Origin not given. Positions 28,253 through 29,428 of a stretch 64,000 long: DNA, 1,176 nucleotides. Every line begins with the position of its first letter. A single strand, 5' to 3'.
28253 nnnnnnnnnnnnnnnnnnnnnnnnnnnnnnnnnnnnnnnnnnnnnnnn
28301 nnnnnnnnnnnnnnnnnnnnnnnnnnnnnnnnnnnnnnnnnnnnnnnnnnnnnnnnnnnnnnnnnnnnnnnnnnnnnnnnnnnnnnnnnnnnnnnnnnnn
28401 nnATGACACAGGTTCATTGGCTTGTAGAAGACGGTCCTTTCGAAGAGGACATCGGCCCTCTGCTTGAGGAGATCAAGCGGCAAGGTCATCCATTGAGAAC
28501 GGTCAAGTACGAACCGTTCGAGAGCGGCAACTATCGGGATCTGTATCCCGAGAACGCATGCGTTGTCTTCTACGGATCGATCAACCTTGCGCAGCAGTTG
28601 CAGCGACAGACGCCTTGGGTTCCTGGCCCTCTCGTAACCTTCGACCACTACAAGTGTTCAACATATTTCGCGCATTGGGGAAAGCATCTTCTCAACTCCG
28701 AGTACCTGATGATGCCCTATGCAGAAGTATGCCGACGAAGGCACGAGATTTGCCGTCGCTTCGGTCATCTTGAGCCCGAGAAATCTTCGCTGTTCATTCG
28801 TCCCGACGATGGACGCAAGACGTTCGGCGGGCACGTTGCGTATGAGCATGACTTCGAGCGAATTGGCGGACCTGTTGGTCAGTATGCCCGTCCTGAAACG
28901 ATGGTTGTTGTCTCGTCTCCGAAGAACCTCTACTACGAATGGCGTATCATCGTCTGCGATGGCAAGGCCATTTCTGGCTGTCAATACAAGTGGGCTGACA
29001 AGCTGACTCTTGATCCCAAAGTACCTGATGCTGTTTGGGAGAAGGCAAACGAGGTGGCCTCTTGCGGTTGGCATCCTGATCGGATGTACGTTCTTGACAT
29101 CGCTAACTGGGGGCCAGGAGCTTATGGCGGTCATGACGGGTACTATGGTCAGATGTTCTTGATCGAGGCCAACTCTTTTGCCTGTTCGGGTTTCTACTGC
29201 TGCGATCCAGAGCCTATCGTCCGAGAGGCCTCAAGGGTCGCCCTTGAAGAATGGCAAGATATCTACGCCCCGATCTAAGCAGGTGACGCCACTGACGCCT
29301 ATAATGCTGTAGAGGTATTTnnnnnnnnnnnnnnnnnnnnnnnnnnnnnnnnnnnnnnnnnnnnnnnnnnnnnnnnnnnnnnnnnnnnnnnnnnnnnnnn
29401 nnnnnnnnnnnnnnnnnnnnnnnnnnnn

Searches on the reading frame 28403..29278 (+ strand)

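Call 3: search_protein_families(library=pfam, proteins=[window:28403-29278:+], max_evalue=0.01)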
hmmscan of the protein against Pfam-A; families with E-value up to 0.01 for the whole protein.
window:28403-29278:+ (291 aa): 2 families
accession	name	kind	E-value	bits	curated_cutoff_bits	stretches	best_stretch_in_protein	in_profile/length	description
PF18299.6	R2K_2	-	3e-14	53.6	26.2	1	117-271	8-143/147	ATP-grasp domain, R2K clade family 2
PF14243.11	R2K_3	-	6.9e-11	43.1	26.3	1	119-274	44-167/169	ATP-grasp domain, R2K clade family 3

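Call 4: search_protein_families(library=phrogs, proteins=[window:28403-29278:+], max_evalue=0.001)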
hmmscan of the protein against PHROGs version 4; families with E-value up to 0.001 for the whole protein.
window:28403-29278:+ (291 aa): 1 family
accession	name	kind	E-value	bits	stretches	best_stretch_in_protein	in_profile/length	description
phrog_7313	-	unknown function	3.1e-43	149.3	1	3-279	2-260/264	-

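Call 12: search_protein_families(library=ncbifam, proteins=[window:28403-29278:+], max_evalue=0.01)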
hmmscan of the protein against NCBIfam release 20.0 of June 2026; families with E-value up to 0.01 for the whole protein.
window:28403-29278:+ (291 aa): 0 families
